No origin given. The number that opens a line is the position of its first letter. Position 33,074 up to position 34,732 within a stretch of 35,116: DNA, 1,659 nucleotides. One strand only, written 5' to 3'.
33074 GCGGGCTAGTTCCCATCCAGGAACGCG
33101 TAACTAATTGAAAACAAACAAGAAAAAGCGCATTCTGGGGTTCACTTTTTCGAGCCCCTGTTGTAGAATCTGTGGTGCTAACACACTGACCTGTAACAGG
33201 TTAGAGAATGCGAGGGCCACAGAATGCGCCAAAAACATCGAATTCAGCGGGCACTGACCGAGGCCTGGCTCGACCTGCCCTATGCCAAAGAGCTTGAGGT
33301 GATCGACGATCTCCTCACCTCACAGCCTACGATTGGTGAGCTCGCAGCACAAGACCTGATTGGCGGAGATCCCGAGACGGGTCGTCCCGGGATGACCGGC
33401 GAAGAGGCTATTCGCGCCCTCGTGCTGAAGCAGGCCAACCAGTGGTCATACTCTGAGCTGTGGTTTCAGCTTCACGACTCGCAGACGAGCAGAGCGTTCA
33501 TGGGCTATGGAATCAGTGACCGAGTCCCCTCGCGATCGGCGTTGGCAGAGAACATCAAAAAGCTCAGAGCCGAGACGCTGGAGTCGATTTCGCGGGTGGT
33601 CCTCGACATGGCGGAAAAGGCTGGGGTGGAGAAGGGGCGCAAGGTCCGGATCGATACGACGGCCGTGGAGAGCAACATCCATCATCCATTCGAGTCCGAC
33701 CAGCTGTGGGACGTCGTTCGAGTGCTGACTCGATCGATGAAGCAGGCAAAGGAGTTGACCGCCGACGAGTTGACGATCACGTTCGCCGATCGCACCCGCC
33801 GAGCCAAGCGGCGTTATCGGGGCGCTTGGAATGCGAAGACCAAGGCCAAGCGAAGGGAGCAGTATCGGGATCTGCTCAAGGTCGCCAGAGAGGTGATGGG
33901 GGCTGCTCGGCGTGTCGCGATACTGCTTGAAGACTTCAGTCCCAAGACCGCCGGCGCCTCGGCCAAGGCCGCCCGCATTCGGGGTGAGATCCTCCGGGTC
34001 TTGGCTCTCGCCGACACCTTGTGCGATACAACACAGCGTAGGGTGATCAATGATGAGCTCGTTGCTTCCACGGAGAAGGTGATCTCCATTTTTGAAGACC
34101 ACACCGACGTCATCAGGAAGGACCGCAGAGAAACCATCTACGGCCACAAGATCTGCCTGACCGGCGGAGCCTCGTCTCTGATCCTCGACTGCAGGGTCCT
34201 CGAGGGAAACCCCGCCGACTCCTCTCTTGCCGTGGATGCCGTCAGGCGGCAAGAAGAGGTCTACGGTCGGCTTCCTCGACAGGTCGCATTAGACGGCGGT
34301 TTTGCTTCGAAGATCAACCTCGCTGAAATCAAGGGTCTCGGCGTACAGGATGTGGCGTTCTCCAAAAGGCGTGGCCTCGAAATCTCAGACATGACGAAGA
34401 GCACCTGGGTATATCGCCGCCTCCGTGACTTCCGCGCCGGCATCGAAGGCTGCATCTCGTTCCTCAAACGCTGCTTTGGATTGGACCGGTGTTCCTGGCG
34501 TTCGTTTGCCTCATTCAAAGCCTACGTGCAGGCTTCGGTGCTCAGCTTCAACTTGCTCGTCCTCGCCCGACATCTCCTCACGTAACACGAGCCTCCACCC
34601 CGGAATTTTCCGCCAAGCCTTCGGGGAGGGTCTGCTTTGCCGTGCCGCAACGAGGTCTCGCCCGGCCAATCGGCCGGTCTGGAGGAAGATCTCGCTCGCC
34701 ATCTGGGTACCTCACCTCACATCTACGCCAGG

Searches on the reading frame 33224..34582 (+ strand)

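Call 98: search_protein_families(library=pfam, proteins=[window:33224-34582:+], max_evalue=0.000001)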
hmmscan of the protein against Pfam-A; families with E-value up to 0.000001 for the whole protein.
window:33224-34582:+ (453 aa): 1 family
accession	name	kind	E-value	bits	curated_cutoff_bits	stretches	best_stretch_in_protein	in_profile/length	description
PF05598.16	DUF772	-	6.4e-09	36.1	23.1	1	53-121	1-69/74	Transposase domain (DUF772)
